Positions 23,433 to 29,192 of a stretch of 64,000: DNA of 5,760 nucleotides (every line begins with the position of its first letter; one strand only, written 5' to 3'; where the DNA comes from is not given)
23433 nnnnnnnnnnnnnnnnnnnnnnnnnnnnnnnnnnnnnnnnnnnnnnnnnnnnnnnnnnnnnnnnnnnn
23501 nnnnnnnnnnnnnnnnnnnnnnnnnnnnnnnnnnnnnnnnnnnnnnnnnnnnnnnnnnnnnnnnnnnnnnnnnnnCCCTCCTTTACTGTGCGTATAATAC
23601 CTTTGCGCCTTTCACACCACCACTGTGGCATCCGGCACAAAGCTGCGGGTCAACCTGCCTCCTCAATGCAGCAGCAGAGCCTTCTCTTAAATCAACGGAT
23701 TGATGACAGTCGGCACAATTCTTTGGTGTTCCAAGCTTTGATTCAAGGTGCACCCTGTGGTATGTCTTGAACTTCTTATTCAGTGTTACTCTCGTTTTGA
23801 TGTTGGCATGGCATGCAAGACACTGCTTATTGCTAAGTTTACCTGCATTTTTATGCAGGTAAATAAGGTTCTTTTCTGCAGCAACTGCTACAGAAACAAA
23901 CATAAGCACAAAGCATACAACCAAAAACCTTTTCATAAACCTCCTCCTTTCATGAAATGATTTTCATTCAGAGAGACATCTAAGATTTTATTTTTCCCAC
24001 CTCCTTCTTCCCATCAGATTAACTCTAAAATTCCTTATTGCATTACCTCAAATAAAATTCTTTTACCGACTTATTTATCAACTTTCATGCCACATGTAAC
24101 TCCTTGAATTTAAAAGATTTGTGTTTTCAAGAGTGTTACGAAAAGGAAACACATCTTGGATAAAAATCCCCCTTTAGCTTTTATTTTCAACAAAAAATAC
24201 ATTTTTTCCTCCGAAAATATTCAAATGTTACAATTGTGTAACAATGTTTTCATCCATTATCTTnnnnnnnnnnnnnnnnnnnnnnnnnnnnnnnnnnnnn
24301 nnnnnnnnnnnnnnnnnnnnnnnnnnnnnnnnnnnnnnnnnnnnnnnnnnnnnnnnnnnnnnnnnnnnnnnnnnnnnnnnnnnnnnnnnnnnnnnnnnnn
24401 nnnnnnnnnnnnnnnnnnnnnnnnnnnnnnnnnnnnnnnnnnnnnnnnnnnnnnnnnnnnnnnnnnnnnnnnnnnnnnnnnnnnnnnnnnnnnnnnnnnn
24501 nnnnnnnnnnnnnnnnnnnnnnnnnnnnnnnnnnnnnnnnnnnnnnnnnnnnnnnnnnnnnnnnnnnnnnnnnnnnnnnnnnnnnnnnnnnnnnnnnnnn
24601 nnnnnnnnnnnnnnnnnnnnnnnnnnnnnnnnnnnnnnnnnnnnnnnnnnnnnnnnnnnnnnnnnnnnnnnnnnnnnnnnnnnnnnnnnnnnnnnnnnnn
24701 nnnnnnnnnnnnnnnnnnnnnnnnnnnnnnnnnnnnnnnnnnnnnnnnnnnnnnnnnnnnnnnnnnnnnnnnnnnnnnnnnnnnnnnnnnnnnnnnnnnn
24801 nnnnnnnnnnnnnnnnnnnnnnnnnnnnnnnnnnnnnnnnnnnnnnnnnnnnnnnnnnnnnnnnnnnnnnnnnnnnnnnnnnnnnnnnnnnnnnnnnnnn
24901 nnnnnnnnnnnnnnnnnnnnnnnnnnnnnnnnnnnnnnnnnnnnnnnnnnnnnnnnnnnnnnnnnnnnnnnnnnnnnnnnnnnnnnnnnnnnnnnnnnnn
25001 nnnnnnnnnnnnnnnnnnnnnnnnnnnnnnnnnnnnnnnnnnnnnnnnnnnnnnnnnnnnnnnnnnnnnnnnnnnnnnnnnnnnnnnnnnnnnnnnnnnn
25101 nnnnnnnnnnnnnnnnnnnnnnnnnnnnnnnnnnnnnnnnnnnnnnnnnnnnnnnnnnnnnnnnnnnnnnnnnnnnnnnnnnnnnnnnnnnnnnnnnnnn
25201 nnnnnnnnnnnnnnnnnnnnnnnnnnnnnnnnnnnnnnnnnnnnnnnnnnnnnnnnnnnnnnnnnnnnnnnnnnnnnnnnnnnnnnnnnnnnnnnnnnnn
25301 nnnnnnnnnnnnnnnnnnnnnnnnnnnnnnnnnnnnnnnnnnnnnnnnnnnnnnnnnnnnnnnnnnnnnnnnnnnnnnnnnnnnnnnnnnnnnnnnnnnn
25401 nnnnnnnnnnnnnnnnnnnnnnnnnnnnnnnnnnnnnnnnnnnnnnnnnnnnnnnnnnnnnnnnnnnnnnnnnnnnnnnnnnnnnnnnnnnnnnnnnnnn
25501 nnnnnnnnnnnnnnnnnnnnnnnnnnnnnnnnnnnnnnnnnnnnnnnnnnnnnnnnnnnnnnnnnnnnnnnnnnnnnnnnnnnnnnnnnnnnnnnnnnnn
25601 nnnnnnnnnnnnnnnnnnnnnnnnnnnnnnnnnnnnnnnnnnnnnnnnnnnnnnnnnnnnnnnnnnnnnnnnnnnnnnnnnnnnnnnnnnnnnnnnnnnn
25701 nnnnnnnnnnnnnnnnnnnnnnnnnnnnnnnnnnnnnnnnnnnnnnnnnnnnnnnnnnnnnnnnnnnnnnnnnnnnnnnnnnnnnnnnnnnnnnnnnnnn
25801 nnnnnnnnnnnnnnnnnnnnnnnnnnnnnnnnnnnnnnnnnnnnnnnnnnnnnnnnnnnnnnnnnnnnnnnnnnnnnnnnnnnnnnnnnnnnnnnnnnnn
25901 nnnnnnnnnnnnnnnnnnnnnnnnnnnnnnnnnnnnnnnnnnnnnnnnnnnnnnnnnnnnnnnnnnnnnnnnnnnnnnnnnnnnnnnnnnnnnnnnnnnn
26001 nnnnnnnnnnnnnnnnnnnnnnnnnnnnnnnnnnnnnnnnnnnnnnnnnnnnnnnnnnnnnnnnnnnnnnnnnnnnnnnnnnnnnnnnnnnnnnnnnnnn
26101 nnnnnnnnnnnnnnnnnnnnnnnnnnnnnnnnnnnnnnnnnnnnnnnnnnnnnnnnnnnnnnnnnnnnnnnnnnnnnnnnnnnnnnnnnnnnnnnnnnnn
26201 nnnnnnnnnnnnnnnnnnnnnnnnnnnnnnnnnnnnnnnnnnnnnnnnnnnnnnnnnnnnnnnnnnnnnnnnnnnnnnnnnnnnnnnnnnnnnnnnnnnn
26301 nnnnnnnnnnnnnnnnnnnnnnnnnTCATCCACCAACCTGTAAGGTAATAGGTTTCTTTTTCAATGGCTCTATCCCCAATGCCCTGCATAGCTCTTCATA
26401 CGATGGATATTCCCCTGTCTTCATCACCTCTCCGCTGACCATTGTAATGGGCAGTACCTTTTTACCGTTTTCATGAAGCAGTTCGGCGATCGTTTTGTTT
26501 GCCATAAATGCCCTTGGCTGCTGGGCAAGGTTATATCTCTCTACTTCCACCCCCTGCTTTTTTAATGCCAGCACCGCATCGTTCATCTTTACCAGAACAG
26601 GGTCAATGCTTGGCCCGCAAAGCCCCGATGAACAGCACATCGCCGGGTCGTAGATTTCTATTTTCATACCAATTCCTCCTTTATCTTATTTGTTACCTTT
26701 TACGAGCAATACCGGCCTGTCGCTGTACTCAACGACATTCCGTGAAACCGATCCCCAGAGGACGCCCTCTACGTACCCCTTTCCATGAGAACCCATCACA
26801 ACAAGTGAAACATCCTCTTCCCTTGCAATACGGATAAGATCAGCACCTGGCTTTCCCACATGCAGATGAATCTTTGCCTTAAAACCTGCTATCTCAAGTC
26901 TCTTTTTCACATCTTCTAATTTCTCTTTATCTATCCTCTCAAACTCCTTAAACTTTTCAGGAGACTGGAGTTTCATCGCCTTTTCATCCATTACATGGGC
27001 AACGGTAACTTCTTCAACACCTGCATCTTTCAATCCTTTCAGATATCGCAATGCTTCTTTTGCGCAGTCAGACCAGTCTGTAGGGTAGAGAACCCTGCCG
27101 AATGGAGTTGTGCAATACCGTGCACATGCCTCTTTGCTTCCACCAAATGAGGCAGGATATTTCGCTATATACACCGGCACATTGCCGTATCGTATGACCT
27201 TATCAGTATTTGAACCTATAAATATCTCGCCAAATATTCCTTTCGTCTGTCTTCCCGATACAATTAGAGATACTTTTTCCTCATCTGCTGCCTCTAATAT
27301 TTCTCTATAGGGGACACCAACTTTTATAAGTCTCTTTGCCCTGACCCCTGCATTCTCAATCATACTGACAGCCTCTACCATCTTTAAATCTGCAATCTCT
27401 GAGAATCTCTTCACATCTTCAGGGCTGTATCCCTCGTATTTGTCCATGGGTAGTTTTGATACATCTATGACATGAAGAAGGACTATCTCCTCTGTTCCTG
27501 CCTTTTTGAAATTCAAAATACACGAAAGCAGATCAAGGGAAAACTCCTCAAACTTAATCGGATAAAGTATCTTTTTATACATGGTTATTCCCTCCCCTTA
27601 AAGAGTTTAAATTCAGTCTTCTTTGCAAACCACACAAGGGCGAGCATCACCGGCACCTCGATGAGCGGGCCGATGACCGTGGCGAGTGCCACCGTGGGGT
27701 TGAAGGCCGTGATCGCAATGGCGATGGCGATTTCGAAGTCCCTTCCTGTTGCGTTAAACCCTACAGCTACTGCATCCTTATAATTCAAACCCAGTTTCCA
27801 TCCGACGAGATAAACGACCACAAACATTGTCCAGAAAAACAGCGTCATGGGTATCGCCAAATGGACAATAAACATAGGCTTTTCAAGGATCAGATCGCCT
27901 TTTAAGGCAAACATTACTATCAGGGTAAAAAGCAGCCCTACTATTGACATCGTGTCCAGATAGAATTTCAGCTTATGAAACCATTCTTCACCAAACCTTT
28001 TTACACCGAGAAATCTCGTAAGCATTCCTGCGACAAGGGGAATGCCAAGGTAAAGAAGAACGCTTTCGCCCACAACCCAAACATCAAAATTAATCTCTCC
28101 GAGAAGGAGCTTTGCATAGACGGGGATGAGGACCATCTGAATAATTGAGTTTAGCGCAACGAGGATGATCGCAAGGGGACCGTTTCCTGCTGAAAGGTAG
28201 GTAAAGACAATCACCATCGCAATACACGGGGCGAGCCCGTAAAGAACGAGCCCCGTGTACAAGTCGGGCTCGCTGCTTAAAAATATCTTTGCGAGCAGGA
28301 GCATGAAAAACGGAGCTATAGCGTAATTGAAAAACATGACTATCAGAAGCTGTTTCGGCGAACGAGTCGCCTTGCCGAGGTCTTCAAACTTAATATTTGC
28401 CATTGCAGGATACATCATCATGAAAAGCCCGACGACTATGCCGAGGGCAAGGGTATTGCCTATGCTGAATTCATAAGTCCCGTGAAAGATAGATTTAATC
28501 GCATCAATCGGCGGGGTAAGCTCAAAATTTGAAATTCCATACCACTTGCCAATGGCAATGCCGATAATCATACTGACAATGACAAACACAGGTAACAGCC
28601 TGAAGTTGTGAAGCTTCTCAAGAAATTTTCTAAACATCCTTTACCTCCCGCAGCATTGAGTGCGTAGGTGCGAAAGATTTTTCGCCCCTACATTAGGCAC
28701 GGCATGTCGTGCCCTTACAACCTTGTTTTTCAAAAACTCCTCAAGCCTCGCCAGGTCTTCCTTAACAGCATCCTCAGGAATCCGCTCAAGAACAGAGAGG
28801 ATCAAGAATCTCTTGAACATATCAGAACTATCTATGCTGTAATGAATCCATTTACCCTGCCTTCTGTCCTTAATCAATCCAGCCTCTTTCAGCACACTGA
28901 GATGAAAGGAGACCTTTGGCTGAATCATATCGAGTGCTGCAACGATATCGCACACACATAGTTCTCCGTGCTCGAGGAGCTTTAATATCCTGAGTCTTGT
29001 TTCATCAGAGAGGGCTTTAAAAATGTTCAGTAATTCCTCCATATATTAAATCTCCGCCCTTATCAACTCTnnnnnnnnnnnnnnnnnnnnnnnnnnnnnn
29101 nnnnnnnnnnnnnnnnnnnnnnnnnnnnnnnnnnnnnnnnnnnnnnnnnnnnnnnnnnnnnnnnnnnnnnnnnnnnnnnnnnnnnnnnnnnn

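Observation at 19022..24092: Soluble periplasmic Mo-bisPGD enzyme operon embedded in an arsenic island, not a canonical Arr/Arx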

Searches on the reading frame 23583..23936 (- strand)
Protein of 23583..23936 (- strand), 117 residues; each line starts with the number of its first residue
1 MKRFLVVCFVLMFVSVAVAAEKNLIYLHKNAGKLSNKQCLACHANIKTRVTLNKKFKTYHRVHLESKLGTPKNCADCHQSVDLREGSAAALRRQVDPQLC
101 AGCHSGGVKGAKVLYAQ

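Call 5: search_protein_families(library=pfam, proteins=[window:23583-23936:-], max_evalue=0.01)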
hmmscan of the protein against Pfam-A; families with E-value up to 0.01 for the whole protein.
window:23583-23936:- (117 aa): 6 families
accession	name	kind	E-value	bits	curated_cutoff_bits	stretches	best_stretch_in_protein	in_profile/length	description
PF14522.11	Cytochrome_C7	-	1.1e-06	28.8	24.8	1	59-107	4-51/67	Cytochrome c7 and related cytochrome c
PF09699.15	Paired_CXXCH_1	-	1.7e-05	24.8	20.6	1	72-106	7-38/41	Doubled CXXCH motif (Paired_CXXCH_1)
PF14537.11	Cytochrom_c3_2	-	5.4e-05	24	25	1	30-105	20-79/79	Cytochrome c3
PF22113.1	Mtrc-MtrF_II-IV_dom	-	0.0002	21.4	30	1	31-107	76-166/176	Outer membrane cytochrome MtrC/MtrF-like, domains II/IV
PF02085.21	Cytochrom_CIII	-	0.00023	21.9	22.9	1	28-104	38-101/101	Class III cytochrome C family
PF03264.19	Cytochrom_NNT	-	0.0017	18.6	24.1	1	34-81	123-167/174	NapC/NirT cytochrome c family, N-terminal region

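Call 6: search_protein_families(library=ncbifam, proteins=[window:23583-23936:-], max_evalue=0.01)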
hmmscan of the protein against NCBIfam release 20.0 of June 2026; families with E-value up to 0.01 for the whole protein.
window:23583-23936:- (117 aa): 8 families
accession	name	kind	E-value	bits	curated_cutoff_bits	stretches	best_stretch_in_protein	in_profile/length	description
TIGR03153.1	cytochr_NrfH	equivalog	2.1e-05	24.6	134.2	1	19-81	85-136/138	cytochrome c nitrite reductase small subunit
NF045713.1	CxxCH_16_HmcA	equivalog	5e-05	22.1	400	1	36-106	132-207/541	sulfate respiration complex hexadecaheme cytochrome HmcA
NF008659.0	PRK11659.1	equivalog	5.2e-05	23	184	1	7-92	17-98/188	cytochrome c nitrite reductase pentaheme subunit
TIGR03507.1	decahem_SO1788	subfamily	0.00012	20.7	209.3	1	72-106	270-304/672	OmcA/MtrC family decaheme c-type cytochrome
TIGR01905.1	paired_CXXCH_1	subfamily_domain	0.00017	21.4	25.2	0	72-107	7-39/41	doubled CXXCH domain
TIGR04257.1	nanowire_3heme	domain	0.00028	21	40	1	53-106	10-60/75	c(7)-type cytochrome triheme domain-containing protein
TIGR03508.1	decahem_SO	subfamily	0.0009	18.8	192.2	1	33-105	31-175/258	DmsE family decaheme c-type cytochrome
TIGR03146.1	cyt_nit_nrfB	equivalog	0.0039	17.5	166.6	0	35-92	10-63/145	cytochrome c nitrite reductase pentaheme subunit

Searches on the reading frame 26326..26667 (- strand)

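Call 9: search_protein_families(library=pfam, proteins=[window:26326-26667:-], max_evalue=0.001)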
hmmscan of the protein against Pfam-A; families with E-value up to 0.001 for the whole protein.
window:26326-26667:- (113 aa): 1 family
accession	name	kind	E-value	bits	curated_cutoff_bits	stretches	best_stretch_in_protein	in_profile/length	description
PF06953.17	ArsD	-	1e-40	139.2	27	1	2-104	3-105/123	Arsenical resistance operon protein ArsD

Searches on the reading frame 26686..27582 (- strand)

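Call 9: search_protein_families(library=pfam, proteins=[window:26686-27582:-], max_evalue=0.001)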
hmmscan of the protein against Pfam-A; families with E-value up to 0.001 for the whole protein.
window:26686-27582:- (298 aa): 1 family
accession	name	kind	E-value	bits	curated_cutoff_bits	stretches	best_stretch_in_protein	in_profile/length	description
PF00582.32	Usp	-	6e-49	166.7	24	2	161-295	2-141/141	Universal stress protein family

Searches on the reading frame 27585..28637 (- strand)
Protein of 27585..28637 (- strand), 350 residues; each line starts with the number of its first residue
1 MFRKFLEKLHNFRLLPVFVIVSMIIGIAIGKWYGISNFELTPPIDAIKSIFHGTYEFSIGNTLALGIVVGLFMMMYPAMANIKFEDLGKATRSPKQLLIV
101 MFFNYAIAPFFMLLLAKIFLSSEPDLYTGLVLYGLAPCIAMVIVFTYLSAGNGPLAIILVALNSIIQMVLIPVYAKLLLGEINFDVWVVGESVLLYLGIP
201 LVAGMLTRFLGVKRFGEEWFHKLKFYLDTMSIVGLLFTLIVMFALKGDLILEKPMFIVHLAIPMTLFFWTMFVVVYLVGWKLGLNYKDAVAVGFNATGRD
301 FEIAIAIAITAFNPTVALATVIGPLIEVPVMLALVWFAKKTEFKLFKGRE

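Call 9: search_protein_families(library=pfam, proteins=[window:27585-28637:-], max_evalue=0.001)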
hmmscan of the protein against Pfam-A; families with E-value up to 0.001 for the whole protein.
window:27585-28637:- (350 aa): 2 families
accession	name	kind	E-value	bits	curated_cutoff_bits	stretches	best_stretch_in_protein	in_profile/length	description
PF01758.21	SBF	-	7.5e-47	159.9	24.3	1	69-252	2-190/191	Sodium Bile acid symporter family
PF13593.11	SBF_like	-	1.8e-17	64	25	1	68-326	37-294/313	SBF-like CPA transporter family (DUF4137)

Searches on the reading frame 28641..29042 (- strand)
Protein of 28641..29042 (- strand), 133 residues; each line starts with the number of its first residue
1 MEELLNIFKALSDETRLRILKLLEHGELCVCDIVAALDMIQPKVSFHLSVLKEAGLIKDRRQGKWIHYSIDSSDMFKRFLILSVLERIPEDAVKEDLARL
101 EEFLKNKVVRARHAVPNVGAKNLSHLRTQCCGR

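Call 9: search_protein_families(library=pfam, proteins=[window:28641-29042:-], max_evalue=0.001)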
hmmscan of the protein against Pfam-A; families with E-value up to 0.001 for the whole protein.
window:28641-29042:- (133 aa): 3 families
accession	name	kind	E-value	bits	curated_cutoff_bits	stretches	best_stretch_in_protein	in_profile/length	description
PF01022.26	HTH_5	-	7.7e-19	67.8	22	1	13-58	1-46/47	Bacterial regulatory protein, arsR family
PF12840.13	HTH_20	-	1.3e-09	38.3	27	1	11-58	1-49/51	Helix-turn-helix domain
PF24034.1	DUF7343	-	0.00013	22.2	27.6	1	11-64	2-55/62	Domain of unknown function (DUF7343)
